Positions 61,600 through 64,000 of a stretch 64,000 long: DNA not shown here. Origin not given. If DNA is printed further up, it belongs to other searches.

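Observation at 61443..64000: AT-rich cassette beside the pheT att-like scar: sensor-like giant protein with a membrane-helix tail plus a Cys-rich partner, a candidate undescribed defence-like module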

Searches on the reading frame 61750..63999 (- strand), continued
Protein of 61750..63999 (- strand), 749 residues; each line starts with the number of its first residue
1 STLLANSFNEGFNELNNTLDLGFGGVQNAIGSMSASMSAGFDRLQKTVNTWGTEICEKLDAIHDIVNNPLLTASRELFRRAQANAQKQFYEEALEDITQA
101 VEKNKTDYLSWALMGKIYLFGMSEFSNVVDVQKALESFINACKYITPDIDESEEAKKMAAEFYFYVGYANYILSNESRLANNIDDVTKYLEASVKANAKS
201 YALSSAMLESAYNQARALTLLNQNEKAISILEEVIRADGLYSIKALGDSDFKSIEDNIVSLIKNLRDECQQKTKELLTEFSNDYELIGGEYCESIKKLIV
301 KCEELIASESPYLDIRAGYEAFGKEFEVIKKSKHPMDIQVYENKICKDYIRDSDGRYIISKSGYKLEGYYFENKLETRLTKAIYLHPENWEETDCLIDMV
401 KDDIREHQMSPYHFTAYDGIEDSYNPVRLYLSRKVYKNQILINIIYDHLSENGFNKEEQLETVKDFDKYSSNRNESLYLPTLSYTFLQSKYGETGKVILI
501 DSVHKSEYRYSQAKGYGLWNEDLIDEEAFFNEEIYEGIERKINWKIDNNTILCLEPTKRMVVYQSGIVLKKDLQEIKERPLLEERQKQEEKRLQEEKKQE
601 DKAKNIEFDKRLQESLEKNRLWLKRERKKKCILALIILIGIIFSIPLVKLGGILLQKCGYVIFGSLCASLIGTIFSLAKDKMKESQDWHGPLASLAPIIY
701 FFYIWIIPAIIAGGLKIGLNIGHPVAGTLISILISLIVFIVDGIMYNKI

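Call 29: search_protein_families(library=pfam, proteins=[L007:8373-10973:+, L007:10970-11713:+, L007:5529-5738:+, L008:470-673:+, L008:230-427:+, L021:10635-11249:+, L021:7404-7838:-, L011:6752-7423:+, L006:3680-4201:+, L009:8207-8545:+], max_evalue=0.01)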
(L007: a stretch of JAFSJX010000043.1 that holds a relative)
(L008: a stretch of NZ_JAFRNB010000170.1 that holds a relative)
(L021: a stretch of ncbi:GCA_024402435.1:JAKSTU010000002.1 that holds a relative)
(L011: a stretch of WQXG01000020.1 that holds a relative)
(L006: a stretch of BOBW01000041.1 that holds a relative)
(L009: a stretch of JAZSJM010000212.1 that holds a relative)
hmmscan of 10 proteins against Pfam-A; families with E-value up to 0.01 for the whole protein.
L007:8373-10973:+ (866 aa): 54 families (the best 25 are shown)
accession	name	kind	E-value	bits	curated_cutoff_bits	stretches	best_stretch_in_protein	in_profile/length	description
PF00004.35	AAA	-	2.7e-40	138.3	21.2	2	363-496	1-130/131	ATPase family associated with various cellular activities (AAA)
PF17866.7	AAA_lid_6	-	4.6e-31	107.1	24.3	2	522-585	1-60/60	AAA lid domain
PF13401.12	AAA_22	-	3.7e-17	63.3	27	1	100-204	5-128/130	AAA domain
PF05496.18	RuvB_N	-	4.9e-13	49.6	27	2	634-735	28-112/159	Holliday junction DNA helicase RuvB P-loop domain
PF20720.3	nSTAND3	-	4.3e-12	46.4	27.2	1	641-704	19-77/155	Novel STAND NTPase 3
PF06309.17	Torsin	-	5.4e-11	43.1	27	0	77-126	30-79/127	Torsin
PF07728.20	AAA_5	-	2.6e-10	40.9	22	0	362-384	1-23/139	AAA domain (dynein-related subfamily)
PF01078.27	Mg_chelatase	-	2.9e-10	40.3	20.3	0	348-387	11-49/207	Magnesium chelatase, subunit ChlI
PF00493.29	MCM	-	3.5e-10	39.8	23.3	1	310-401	9-97/224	MCM P-loop domain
PF13238.12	AAA_18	-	5.1e-10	40.3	29.4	2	642-674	1-32/128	AAA domain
PF13191.12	AAA_16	-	5.2e-10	40.5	32.6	0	361-380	25-44/167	AAA ATPase domain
PF13604.12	AAA_30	-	7.3e-10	39.3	27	1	642-719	21-105/191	AAA domain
PF00005.33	ABC_tran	-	1.3e-09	39.2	25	0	641-693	13-67/137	ABC transporter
PF00158.32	Sigma54_activat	-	2.1e-09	37.7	20.2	0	86-124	9-46/168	Sigma-54 interaction domain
PF14532.12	Sigma54_activ_2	-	2.3e-09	38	25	0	623-744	9-109/138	Sigma-54 interaction domain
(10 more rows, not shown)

L007:10970-11713:+ (247 aa): 6 families
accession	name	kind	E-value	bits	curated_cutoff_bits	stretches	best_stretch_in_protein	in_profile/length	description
PF13240.11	Zn_Ribbon_1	-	4.2e-06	26.8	25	1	35-56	1-22/23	zinc-ribbon domain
PF13248.11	Zn_ribbon_3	-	0.00027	20.7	27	1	36-56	5-25/26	zinc-ribbon domain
PF14803.11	Zn_ribbon_Nudix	-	0.00034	20.9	25.6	0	34-44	1-11/34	Nudix N-terminal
PF12773.13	DZR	-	0.00068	20.2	27.3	1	30-54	20-45/45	Double zinc ribbon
PF17032.10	Zn_ribbon_15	-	0.0046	18.2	28.9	1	10-54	29-73/73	zinc-ribbon family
PF09889.16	DUF2116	-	0.008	16.6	26.8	0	34-61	4-30/59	Probable treble clef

L007:5529-5738:+ (69 aa): 2 families
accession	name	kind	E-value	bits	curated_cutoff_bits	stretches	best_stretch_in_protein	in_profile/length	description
PF08238.18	Sel1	-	3.2e-15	56.4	30.7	1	17-52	1-36/36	Sel1 repeat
PF23310.1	TPR_27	-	0.0033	17.5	27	0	2-42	46-86/110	Plant tetratrico peptide repeats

L008:470-673:+ (67 aa): 0 families

L008:230-427:+ (65 aa): 0 families

L021:10635-11249:+ (204 aa): 0 families

L021:7404-7838:- (144 aa): 0 families

L011:6752-7423:+ (223 aa): 1 family
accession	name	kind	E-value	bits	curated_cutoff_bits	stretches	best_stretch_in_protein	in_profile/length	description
PF13475.11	DUF4116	-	1.2e-47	159.7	24.9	6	167-212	3-49/49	Domain of unknown function (DUF4116)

L006:3680-4201:+ (173 aa): 2 families
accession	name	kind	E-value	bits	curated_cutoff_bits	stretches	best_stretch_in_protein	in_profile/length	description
PF06250.17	YhcG_C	-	0.0053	17.1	32.5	1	12-110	7-95/157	YhcG PDDEXK nuclease domain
PF06616.17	BsuBI_PstI_RE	-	0.0062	16.4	27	1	67-101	64-96/154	BsuBI/PstI restriction endonuclease domain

L009:8207-8545:+ (112 aa): 1 family
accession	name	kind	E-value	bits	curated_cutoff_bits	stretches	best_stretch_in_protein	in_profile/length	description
PF04221.18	RelB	-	7e-15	55.2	22.4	1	30-103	2-73/82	RelB antitoxin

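Call 33: predict_structure(alignment_id=A2)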
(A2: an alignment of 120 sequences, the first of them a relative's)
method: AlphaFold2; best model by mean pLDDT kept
length: 834 residues; sequences in the alignment: 120
mean_pLDDT: 73.2   pTM: 0.61
mean pLDDT of the five models: 73.2, 71.7, 67.8, 67.7, 66.8
residues with pLDDT >= 90: 228; 70-90: 296; 50-70: 155; < 50: 155
segments of 3 or more residues with pLDDT < 50: 1-3, 23-75, 94-112, 124-129, 477-481, 493-496, 498-505, 545-562, 590-608, 619-621, 768-775
pLDDT, mean of each block of 10 residues (from residue 1): 66 79 45 35 30 31 29 45 66 43 33 58 49 57 59 76 86 88 91 89 84 91 95 87 91 95 94 97 95 92 96 96 86 89 95 95 96 94 93 88 90 93 94 81 75 79 70 49 55 47 50 75 82 54 50 45 69 93 77 43 47 58 76 93 91 93 85 86 83 84 79 75 78 78 75 73 56 47 60 68 71 79 75 56
secondary structure, 60 per line:
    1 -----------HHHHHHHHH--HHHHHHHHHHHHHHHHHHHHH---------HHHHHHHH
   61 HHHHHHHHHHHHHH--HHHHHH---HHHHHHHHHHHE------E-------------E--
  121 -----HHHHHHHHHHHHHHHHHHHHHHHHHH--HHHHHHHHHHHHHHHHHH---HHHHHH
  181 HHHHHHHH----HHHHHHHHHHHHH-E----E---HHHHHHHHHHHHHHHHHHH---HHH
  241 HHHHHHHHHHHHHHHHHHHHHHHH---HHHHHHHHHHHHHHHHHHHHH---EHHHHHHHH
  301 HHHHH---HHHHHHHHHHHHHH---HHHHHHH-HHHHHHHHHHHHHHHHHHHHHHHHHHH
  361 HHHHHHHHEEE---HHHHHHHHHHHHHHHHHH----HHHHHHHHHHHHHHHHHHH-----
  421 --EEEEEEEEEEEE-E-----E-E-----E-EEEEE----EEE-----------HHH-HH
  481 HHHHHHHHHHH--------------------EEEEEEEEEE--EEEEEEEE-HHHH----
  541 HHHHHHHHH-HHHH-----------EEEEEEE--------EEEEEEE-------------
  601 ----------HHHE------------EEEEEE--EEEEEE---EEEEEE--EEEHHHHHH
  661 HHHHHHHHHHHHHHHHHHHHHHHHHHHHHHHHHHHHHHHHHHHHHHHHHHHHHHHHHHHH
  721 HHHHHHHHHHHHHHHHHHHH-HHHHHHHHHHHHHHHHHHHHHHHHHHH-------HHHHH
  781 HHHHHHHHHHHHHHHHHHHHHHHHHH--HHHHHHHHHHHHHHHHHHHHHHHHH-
elements in order (helices of 4 or more, strands of 3 or more residues): H12-20 H23-43 H53-74 H77-82 H86-96 H126-151 H154-171 H175-188 H193-205 H216-234 H238-264 H268-288 H293-305 H309-322 H326-332 H334-368 E369-371 H375-392 H397-415 E423-434 E452-456 E461-463 H479-491 E512-521 E524-531 H533-536 H541-549 H551-554 E566-572 E581-587 E627-632 E635-640 E644-649 E652-654 H655-740 H742-768 H776-806 H809-833
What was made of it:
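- On TPR repeat proteins (Pfam TPR clan; NCBIfam NF047558 TPR_END_plus): AlphaFold gives a helical solenoid at residues 126-415 with pLDDT mostly 85-97 (call 33).
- On STAND/Avs/NLR-like sensors: The model is all-helical, then beta-rich, with no Rossmann-like core (call 33).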

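Call 35: find_encoding_contigs(protein=P0002, flank=6000, max_places=3)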
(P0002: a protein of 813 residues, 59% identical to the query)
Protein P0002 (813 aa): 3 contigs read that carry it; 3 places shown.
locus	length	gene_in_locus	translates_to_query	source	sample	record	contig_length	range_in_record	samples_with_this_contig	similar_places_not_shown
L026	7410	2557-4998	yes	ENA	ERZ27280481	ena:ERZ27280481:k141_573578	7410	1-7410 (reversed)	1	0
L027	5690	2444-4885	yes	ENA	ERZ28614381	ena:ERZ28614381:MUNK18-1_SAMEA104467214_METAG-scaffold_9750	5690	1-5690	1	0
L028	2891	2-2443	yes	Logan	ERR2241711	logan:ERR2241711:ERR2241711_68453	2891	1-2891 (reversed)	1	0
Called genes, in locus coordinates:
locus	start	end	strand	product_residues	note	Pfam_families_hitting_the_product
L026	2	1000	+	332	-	?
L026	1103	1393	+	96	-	PF13635:DUF4143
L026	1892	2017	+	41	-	-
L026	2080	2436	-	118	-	PF12844:HTH_19 (weak), PF01381:HTH_3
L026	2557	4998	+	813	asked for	-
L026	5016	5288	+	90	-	-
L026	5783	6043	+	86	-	PF04221:RelB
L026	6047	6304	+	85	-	PF06769:YoeB_toxin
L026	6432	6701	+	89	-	PF24849:DUF7724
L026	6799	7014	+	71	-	PF08972:DUF1902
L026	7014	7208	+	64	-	PF07927:HicA_toxin (weak)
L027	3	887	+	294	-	?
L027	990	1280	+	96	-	PF13635:DUF4143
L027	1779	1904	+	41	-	-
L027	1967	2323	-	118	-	PF12844:HTH_19 (weak), PF01381:HTH_3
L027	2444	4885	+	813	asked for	-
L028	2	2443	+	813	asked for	?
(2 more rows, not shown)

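Call 36: find_encoding_contigs(protein=P0009, flank=6000, max_places=3)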
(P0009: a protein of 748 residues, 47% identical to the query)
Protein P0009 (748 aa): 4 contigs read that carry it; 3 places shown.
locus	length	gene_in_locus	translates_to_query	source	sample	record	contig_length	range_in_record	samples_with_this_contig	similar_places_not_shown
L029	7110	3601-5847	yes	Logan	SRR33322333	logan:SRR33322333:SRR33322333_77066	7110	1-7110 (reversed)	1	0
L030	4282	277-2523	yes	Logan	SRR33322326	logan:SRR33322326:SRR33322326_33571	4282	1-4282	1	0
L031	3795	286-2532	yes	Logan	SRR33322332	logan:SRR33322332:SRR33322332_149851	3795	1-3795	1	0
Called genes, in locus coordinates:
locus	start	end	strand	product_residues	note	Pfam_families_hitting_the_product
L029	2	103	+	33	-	?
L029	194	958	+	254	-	PF00588:SpoU_methylase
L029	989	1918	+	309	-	PF03006:HlyIII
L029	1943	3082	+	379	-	PF03600:CitMHS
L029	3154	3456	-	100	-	PF01381:HTH_3, PF12844:HTH_19 (weak), PF13443:HTH_26 (weak), PF13560:HTH_31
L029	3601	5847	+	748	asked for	-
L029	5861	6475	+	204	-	-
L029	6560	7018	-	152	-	PF13470:PIN_3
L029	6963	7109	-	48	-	?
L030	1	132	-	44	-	?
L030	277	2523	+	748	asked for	-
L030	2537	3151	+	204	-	-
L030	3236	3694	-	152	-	PF13470:PIN_3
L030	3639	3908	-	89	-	-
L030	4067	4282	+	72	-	?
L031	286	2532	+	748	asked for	-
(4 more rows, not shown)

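Call 37: find_encoding_contigs(protein=P0027, flank=6000, max_places=3)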
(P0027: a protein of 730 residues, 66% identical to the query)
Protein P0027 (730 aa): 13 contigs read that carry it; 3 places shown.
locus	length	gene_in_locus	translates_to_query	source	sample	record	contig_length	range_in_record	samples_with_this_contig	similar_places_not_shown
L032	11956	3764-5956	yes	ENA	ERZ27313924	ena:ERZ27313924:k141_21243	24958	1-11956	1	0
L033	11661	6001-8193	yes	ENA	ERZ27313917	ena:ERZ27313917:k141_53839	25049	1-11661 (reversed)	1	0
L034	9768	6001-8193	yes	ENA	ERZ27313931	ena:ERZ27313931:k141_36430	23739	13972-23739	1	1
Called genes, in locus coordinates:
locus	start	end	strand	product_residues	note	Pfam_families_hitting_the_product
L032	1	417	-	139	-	?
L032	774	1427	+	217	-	PF16161:DUF4867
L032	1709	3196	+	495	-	PF02952:Fucose_iso_C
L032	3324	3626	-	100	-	PF12844:HTH_19 (weak), PF01381:HTH_3, PF13443:HTH_26 (weak), PF13560:HTH_31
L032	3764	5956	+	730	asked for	-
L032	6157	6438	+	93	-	-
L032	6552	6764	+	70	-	PF12668:DUF3791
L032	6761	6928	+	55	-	PF13151:DUF3990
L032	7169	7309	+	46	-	-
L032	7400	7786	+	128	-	-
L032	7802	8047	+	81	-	-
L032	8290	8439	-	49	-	-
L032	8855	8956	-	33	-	-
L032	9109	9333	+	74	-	PF12323:HTH_OrfB_IS605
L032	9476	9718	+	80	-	-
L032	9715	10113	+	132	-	PF01850:PIN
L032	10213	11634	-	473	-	PF00753:Lactamase_B (weak)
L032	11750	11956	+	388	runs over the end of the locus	PF24708:Lip_C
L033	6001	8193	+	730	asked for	-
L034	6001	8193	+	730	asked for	-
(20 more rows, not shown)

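Call 38: fold_search(model_id=the predicted structure, library=pdb)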
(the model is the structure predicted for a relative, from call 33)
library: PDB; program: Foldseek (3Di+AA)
matches with E <= 10: 1060; with E <= 0.001: 3
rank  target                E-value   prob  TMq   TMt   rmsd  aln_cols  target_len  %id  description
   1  8chy                  2.2e-04  1.00  0.09  0.24  15.2       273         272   15  Crystal structure of an 8-repeat consensus TPR superhelix with Zinc. (released 2024-02-21)
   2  9qhb                  7.3e-04  1.00  0.10  0.24  14.7       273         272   15  Crystal structure of 16-repeat CTPR protein with eliminated coordination sites (released 2025-10-22)
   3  9qhc_A                7.3e-04  1.00  0.13  0.28  16.4       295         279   17  Crystal structure of 8-repeat CTPR protein with eliminated coordination sites (released 2025-10-22)
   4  9qhc_B                1.9e-03  1.00  0.14  0.32  15.2       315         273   13  Crystal structure of 8-repeat CTPR protein with eliminated coordination sites (released 2025-10-22)
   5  7obi_B                3.6e-03  1.00  0.14  0.77   4.0       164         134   16  Consensus tetratricopeptide repeat protein type RV4 (released 2022-02-23)
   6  3vty_A                3.8e-03  1.00  0.17  0.73   3.9       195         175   16  Crystal structure of MamA (released 2012-10-31)
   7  3vty_D                3.9e-03  1.00  0.17  0.75   3.6       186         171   16  Crystal structure of MamA (released 2012-10-31)
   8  9gzg_A                4.3e-03  1.00  0.16  0.74   4.3       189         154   14  Crystal structure of CTPR4E4 mutant (released 2025-10-15)
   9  6b85_A                4.7e-03  1.00  0.16  0.59   6.8       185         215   14  Crystal structure of transmembrane protein TMHC4_R (released 2018-03-14)
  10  3vty_C                5.3e-03  1.00  0.18  0.75   3.5       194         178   15  Crystal structure of MamA (released 2012-10-31)
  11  9pkq_B                5.3e-03  1.00  0.18  0.27  13.3       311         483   17  Structure of the cytoplasmic domain of unliganded human Tom70, open and closed conformations (released 2026-03-18)
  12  1w3b_B                5.3e-03  0.97  0.09  0.18  18.4       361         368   11  The superhelical TPR domain of O-linked GlcNAc transferase reveals structural similarities to importin alpha. (released 2004-09-09)
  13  6tka_AAA              6.1e-03  1.00  0.15  0.17  24.1       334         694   11  Crystal structure of human O-GlcNAc transferase bound to substrate 7 and a peptide from HCF-1 pro-repeat 2 (11-26) (released 2020-03-04)
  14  6q4m                  7.0e-03  1.00  0.15  0.18  23.6       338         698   12  Crystal structure of the O-GlcNAc transferase Asn648Tyr mutation (released 2019-12-25)
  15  2pl2_A                7.3e-03  1.00  0.17  0.59   5.2       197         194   16  Crystal structure of TTC0263: a thermophilic TPR protein in Thermus thermophilus HB27 (released 2008-03-04)
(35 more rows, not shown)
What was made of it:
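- On TPR repeat proteins (Pfam TPR clan; NCBIfam NF047558 TPR_END_plus): Foldseek top hits are TPR arrays with probability 1.0 (call 38).
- Closest known: Generic TPR proteins such as MamA and designed consensus TPR arrays. Same: Residues 126-415 superpose on TPR superhelices (TM-score normalised to the target 0.73-0.90 for 130-180-residue targets, call 38).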
